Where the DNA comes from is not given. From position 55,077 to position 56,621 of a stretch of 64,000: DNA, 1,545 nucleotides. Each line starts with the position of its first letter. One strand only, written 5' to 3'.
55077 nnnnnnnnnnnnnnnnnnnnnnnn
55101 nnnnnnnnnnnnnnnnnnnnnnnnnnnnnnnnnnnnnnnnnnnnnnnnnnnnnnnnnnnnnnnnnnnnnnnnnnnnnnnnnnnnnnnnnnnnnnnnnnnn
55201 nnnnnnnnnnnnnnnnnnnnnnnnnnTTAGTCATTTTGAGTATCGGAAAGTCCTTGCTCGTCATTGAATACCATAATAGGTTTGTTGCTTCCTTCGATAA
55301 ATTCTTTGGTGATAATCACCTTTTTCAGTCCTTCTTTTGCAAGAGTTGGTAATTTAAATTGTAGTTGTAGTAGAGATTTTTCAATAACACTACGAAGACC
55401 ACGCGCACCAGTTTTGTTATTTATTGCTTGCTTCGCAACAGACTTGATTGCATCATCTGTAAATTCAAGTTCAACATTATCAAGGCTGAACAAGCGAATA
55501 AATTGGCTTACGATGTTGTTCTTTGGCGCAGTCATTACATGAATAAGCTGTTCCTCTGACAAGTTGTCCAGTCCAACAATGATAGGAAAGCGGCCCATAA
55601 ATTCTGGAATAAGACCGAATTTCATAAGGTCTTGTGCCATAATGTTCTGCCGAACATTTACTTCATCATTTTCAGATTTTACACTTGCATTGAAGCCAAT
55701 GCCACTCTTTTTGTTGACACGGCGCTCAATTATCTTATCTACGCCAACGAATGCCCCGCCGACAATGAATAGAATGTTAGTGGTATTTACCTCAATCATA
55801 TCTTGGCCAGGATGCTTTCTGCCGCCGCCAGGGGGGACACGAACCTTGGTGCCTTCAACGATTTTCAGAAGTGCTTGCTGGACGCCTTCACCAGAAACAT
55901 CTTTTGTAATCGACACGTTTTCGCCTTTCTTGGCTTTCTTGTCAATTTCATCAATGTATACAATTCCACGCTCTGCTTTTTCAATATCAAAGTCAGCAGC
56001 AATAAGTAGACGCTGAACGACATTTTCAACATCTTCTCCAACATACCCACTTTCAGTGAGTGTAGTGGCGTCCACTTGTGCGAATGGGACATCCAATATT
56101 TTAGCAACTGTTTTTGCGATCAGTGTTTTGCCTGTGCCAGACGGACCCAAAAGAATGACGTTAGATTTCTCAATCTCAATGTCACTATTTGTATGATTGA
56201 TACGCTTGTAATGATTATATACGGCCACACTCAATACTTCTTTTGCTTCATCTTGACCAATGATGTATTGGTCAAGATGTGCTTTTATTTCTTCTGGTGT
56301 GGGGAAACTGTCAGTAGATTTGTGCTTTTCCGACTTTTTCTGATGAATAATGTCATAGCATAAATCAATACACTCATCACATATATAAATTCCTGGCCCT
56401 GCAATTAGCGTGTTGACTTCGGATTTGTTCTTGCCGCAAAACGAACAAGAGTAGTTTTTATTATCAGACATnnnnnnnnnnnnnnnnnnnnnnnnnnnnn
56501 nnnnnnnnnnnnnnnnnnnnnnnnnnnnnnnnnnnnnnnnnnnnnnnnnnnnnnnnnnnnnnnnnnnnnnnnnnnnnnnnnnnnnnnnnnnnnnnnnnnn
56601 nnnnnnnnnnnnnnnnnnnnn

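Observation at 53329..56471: Contiguous phage-borne proteostasis and translation cassette: ClpS, Hsp20, S21, IF3, ClpX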

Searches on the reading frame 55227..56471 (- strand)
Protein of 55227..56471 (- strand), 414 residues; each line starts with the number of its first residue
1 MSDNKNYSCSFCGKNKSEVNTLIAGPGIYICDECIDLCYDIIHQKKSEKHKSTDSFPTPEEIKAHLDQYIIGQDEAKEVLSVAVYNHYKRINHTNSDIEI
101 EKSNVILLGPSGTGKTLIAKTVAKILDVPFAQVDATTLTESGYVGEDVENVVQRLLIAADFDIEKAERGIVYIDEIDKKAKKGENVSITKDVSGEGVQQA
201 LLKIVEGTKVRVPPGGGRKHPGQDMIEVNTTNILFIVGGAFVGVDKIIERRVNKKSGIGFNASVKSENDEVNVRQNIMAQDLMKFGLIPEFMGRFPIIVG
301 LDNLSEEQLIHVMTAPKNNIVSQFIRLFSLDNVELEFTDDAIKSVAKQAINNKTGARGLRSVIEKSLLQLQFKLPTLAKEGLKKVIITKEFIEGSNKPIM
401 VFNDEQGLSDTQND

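Call 3: search_protein_families(library=pfam, proteins=[window:55227-56471:-], max_evalue=0.01)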
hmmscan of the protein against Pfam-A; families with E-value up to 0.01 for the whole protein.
window:55227-56471:- (414 aa): 13 families
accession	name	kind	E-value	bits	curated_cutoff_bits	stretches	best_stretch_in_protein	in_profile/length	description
PF07724.20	AAA_2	-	7.7e-33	114.3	27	1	102-298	3-166/166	AAA domain (Cdc48 subfamily)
PF06689.19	zf-C4_ClpX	-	1.5e-18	66.9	27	1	8-43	2-38/39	ClpX C4-type zinc finger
PF00004.35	AAA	-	7.5e-17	62.4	21.2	1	105-232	1-109/131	ATPase family associated with various cellular activities (AAA)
PF10431.15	ClpB_D2-small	-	9.5e-10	38.8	21.9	1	304-369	1-62/81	C-terminal, D2-small domain, of ClpB protein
PF00493.29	MCM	-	2.6e-07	30.4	23.3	1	61-183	17-137/224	MCM P-loop domain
PF07728.20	AAA_5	-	6.7e-06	26.6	22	1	104-180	1-79/139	AAA domain (dynein-related subfamily)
PF05496.18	RuvB_N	-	3.4e-05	24.1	27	1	65-145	5-76/159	Holliday junction DNA helicase RuvB P-loop domain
PF01078.27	Mg_chelatase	-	0.00019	21.3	20.3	1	103-127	23-47/207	Magnesium chelatase, subunit ChlI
PF00158.32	Sigma54_activat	-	0.00027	21.1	20.2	0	89-125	9-45/168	Sigma-54 interaction domain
PF13401.12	AAA_22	-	0.0019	18.9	27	0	102-141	5-47/130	AAA domain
PF01695.23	IstB_IS21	-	0.0029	17.6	24.1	1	101-123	91-113/238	IstB-like ATP binding protein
PF12775.13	AAA_7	-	0.006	16.6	25.8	0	101-141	32-75/181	P-loop containing dynein motor region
PF13173.12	AAA_14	-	0.0087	16.5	27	0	104-183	4-78/129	AAA domain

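Call 4: search_protein_families(library=ncbifam, proteins=[window:55227-56471:-], max_evalue=0.01)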
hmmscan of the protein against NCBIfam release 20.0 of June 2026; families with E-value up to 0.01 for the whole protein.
window:55227-56471:- (414 aa): 42 families (the best 25 are shown)
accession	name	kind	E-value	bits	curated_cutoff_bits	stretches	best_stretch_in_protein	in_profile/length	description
NF003745.1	PRK05342.1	equivalog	4.7e-179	595.6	359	1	4-406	3-413/418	ATP-dependent Clp protease ATP-binding subunit ClpX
TIGR00382.1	clpX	equivalog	5.6e-172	572.4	370.75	1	4-400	6-413/414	ATP-dependent protease ATP-binding subunit ClpX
TIGR00390.1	hslU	equivalog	3e-62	211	362.45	3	58-156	2-101/441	ATP-dependent protease ATPase subunit HslU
TIGR02639.1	ClpA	equivalog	3.1e-15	55.5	993.15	2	281-368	629-712/734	ATP-dependent Clp protease ATP-binding subunit ClpA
NF041006.2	cell_div_CdvC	equivalog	2e-11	43.4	650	1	49-178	85-209/370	cell division protein CdvC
TIGR03346.1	chaperone_ClpB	equivalog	2e-11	43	1232.1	2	265-368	726-823/853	ATP-dependent chaperone ClpB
NF003069.1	PRK03992.1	subfamily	2e-10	40.4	500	1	98-187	160-244/379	proteasome-activating nucleotidase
TIGR01243.1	CDC48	subfamily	3.3e-10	38.9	802.65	1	100-211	211-312/733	CDC48 family AAA ATPase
TIGR03345.1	VI_ClpV1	equivalog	1e-09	37.3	884.95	1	270-387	735-841/852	type VI secretion system ATPase TssH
TIGR01242.2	TIGR01242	subfamily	1.3e-09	37.5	500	1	104-203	150-240/362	proteasome-activating nucleotidase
NF047748.1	PrtsmActNtasePan1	equivalog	4.6e-09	35.8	750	1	98-202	177-273/405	proteasome-activating nucleotidase Pan1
NF008004.0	PRK10733.1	equivalog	4.8e-09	34.7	1008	1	55-199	140-277/644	ATP-dependent zinc metalloprotease FtsH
NF047747.1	PrtsmActNtasePan2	equivalog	5.2e-09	35.8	700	1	98-202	180-276/397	proteasome-activating nucleotidase Pan2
TIGR01241.2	FtsH_fam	equivalog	3.8e-08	32.5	600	1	99-182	193-269/598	ATP-dependent zinc metalloprotease FtsH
NF003229.0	PRK04195.1-5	equivalog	1.6e-07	30.4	280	1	70-210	19-136/413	replication factor C large subunit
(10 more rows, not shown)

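Call 12: find_encoding_contigs(protein=window:55227-56471:-, flank=10000, max_places=6)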
Protein window:55227-56471:- (414 aa): 6 contigs read that carry it; 2 places shown.
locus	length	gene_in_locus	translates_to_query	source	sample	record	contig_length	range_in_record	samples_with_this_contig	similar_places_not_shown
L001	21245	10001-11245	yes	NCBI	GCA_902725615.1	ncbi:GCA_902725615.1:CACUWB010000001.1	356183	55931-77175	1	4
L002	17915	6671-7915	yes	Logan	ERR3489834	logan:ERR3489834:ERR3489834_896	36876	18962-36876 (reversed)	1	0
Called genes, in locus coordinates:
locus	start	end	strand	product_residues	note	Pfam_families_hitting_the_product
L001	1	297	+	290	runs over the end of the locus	-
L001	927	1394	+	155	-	-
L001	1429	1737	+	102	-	-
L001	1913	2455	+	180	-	-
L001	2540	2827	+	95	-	-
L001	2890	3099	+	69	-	-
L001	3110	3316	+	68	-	-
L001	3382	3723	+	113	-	-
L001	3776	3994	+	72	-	-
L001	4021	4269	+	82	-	-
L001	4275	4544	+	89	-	-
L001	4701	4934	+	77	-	-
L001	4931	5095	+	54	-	-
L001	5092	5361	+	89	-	-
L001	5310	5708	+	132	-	-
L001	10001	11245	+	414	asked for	PF06689:zf-C4_ClpX, PF00493:MCM (weak), PF07724:AAA_2, PF07728:AAA_5 (faint), PF00004:AAA, PF10431:ClpB_D2-small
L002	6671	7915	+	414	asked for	PF06689:zf-C4_ClpX, PF00493:MCM (weak), PF07724:AAA_2, PF07728:AAA_5 (faint), PF00004:AAA, PF10431:ClpB_D2-small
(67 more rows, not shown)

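Call 13: search_dna_similar(query=window:55227-56471:-, collection=phages, mode=protein, max_rows=40)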
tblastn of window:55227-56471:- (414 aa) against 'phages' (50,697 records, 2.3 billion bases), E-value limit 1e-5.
Records with a match: 234; places in all: 248; records where one place covers at least 80% of the query: 59.
Best place of each record, by identity: 60-80% 3; <60% 231.
By first word of the organism name: Erwinia 50; Bacteriophage 36; Pseudomonas 25; Salmonella 21; Prevotella 15; Escherichia 11; Listeria 10; Proteus 10; Vibrio 10; Enterococcus 6; and 19 more.
By host as written in the record: - 48; Erwinia amylovora 30; Prevotella sp. 15; Erwinia amylovora ATCC 29780 15; Listeria monocytogenes 10; Pseudomonas aeruginosa 9; Pseudomonas aeruginosa PAO1 5; Proteus mirabilis 5; and 58 more.
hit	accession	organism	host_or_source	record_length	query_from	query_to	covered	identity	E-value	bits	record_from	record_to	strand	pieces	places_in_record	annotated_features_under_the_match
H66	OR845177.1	Escherichia phage EC22.5-2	Escherichia coli ATCC 25922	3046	9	402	95%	55.1%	2e-160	482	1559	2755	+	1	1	record has no annotation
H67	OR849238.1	Listeria phage LM 4-14-1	Listeria monocytogenes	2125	2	406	98%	53.4%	2e-156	462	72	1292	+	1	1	record has no annotation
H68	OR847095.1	Listeria phage LM 4-11-1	Listeria monocytogenes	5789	2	406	98%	53.4%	1e-146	462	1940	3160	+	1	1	record has no annotation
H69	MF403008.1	Agrobacterium phage Atu_ph07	Agrobacterium tumefaciens C58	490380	3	408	98%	53.1%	3e-137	439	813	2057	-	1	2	ATP-dependent Clp protease ATP-binding subunit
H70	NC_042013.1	Agrobacterium phage Atu_ph07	Agrobacterium tumefaciens C58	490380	3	408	98%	53.1%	3e-137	439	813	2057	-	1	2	ATP-dependent Clp protease ATP-binding subunit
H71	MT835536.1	Bacteriophage sp.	human fecal samples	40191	9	413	98%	53.2%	2e-139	445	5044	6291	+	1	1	record has no annotation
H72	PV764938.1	Sinorhizobium phage Phosso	Sinohrizobium meliloti NRRL L-50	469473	4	402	96%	53.9%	5e-140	447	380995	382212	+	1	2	ATP-dependent Clp protease ATP-binding subunit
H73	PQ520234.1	Enterococcus phage IME_EF3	-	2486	3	403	97%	53.6%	6e-150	450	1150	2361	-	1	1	record has no annotation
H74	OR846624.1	Enterococcus phage Efs 1-1-1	Enterococcus faecalis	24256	3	403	97%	53.6%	5e-141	449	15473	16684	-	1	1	record has no annotation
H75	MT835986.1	Bacteriophage sp.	human fecal samples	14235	9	398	94%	55.0%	5e-140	447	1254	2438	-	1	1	record has no annotation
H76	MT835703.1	Bacteriophage sp.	human fecal samples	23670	3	398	96%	53.9%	4e-142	453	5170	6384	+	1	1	record has no annotation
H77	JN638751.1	Bacillus phage G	Bacillus megaterium str. ATCC 43725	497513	1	401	97%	52.8%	4e-136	436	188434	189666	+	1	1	258: gp258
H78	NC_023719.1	Bacillus phage G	Bacillus megaterium str. ATCC 43725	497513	1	401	97%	52.8%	4e-136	436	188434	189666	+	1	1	258: gp258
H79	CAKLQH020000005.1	Acinetobacter phage MD-2021a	not known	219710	9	399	94%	53.9%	5e-143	456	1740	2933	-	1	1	clpX: ATP-dependent specificity component of ClpP serine protease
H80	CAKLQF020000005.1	Acinetobacter phage MD-2021a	not known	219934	9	399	94%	53.9%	5e-143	456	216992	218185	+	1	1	clpX: ATP-dependent specificity component of ClpP serine protease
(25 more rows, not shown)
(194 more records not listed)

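Call 15: get_annotated_region(hit=H72, flank=8000)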
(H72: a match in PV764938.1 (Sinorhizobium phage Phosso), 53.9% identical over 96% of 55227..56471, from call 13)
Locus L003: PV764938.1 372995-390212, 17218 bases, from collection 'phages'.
description: Sinorhizobium phage Phosso, complete genome.
organism: Sinorhizobium phage Phosso (NCBI taxid 3435197)
taxonomy: Viruses
host: Sinohrizobium meliloti NRRL L-50; source: soil; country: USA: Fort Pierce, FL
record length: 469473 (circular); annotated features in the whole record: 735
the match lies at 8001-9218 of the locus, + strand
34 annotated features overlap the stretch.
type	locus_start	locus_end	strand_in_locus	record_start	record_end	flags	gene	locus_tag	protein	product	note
CDS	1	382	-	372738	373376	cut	-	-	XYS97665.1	hypothetical protein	508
CDS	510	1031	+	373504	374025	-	-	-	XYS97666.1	hypothetical protein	509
CDS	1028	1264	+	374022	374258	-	-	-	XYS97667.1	hypothetical protein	510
CDS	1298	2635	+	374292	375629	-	-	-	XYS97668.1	hypothetical protein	511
CDS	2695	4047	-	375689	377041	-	-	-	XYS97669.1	topoisomerase IV subunit A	512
CDS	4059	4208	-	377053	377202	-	-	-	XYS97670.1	hypothetical protein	513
CDS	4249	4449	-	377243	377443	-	-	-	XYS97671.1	hypothetical protein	514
CDS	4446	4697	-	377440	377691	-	-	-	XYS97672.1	hypothetical protein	515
CDS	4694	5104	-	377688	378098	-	-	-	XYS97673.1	hypothetical protein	516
CDS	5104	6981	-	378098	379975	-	-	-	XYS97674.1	DNA topoisomerase large subunit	517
CDS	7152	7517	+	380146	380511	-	-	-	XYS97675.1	hypothetical protein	518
CDS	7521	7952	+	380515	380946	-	-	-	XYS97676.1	hypothetical protein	519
CDS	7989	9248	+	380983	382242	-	-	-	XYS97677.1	ATP-dependent Clp protease ATP-binding subunit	520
CDS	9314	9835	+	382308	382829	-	-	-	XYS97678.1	translation initiation factor IF-3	521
CDS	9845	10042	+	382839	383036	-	-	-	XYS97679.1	hypothetical protein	522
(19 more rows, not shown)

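Call 32: list_cluster_members(proteins=[window:55227-56471:-, window:54710-55234:-, window:54469-54717:-, window:54236-54505:-, window:53681-54118:-, window:53329-53631:-])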
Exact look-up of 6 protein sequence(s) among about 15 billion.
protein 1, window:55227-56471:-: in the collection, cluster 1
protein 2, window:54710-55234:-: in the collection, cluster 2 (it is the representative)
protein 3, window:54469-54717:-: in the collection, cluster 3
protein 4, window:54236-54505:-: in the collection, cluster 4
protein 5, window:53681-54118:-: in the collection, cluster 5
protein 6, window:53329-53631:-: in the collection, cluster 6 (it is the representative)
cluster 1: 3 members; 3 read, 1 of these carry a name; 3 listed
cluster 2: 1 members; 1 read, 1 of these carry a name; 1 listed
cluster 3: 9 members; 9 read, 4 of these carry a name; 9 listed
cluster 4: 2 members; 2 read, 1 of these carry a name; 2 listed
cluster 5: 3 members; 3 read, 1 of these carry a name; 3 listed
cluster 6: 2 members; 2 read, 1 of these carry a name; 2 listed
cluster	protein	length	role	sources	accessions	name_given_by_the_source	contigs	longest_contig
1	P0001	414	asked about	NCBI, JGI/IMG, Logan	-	-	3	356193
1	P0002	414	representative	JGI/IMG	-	ATP-dependent Clp protease ATP-binding subunit ClpX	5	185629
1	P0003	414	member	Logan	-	-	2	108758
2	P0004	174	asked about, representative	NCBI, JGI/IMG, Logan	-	translation initiation factor IF-3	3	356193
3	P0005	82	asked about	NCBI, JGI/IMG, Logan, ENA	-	ribosomal protein S21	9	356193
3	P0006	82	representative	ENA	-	-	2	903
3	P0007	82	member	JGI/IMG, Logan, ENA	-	ribosomal protein S21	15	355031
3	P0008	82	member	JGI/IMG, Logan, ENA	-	ribosomal protein S21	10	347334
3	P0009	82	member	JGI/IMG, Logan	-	ribosomal protein S21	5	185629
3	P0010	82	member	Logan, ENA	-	-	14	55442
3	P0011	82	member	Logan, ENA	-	-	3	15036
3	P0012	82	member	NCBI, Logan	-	-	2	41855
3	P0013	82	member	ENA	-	-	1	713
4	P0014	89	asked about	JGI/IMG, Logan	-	-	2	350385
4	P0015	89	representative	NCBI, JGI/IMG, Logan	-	hypothetical protein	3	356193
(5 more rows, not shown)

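Call 37: search_protein_families(library=pfam, proteins=[L003:9845-10042:+, L003:10032-10349:+], max_evalue=0.01)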
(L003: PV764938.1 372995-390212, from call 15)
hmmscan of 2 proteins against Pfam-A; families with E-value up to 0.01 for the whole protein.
L003:9845-10042:+ (65 aa): 0 families

L003:10032-10349:+ (105 aa): 0 families

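Call 63: find_related_loci(query=window:55227-56471:-, collection=genome_contigs, flank=10000)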
Query window:55227-56471:- (414 aa) in genome_contigs; peptide patterns used: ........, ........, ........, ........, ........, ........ (x = any residue, [..] = any of these).
600 stretches matched a pattern (row limit reached: there are more); 598 encode a relative of the query (tblastn E <= 1e-3); the best 80 are kept; 80 distinct loci.
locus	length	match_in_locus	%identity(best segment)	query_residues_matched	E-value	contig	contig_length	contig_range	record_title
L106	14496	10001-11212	59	5-404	6e-157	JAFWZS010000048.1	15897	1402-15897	MAG: Clostridia bacterium isolate RGIG6218 Sheep_Rectum-2__c496122, whole genome shotgun sequence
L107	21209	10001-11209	57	1-401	3e-156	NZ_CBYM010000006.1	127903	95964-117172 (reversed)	Clostridium saudiense strain JCC, whole genome shotgun sequence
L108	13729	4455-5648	58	3-398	5e-155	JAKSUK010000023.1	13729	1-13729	MAG: Clostridium sp. isolate Horse_feces331 MAG331_23, whole genome shotgun sequence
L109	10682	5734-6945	58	9-404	1e-154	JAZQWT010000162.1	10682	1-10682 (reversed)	MAG: Acutalibacteraceae bacterium isolate T1900045165_TC20190159.MAGScoT_cleanbin_000006 SGB_5117_k141_2467247, whole ge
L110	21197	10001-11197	58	3-400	2e-154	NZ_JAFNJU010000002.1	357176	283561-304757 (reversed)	Proteiniclasticum aestuarii strain SCR006 SCR006.00002, whole genome shotgun sequence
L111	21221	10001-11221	57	9-406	4e-154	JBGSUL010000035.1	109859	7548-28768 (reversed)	MAG: Bdellovibrionales bacterium isolate JTS-AC431 k141_1500015, whole genome shotgun sequence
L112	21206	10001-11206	58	1-401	2e-153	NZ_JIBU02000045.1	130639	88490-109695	Clostridium drakei strain SL1 contig_45, whole genome shotgun sequence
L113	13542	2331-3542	56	3-404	2e-153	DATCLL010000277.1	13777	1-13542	MAG TPA_asm: Limnochordales bacterium isolate SMAG_U7121 k141_343151, whole genome shotgun sequence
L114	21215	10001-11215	57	3-404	1e-152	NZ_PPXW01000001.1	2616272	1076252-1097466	Clostridium sp. Cult1 NODE_1, whole genome shotgun sequence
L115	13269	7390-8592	58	1-400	1e-152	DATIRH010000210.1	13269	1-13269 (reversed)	MAG TPA_asm: Proteiniclasticum sp. isolate SMAG_U15898 k141_291117, whole genome shotgun sequence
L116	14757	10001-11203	56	9-405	3e-152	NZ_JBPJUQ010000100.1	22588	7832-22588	Streptosporangium sp. G11 G11_scaffold100, whole genome shotgun sequence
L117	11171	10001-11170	59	3-389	3e-152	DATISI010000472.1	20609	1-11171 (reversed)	MAG TPA_asm: Clostridiaceae bacterium isolate SMAG_U15925 k141_651927, whole genome shotgun sequence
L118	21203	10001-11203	57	9-406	3e-152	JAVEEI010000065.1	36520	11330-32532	MAG: Frankiaceae bacterium isolate BP_197 scaffold_880771, whole genome shotgun sequence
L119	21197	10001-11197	58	9-402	2e-152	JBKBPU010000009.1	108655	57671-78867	MAG: Pseudobdellovibrio sp. isolate 21I_061.bin.6 NODE_213_length_108655_cov_14.358173, whole genome shotgun sequence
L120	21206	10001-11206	55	4-401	1e-152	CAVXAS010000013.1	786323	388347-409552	MAG: Paraconexibacteraceae bacterium isolate MFD04212.bin.1.71 genome assembly, contig: contig_6055, whole genome shotgu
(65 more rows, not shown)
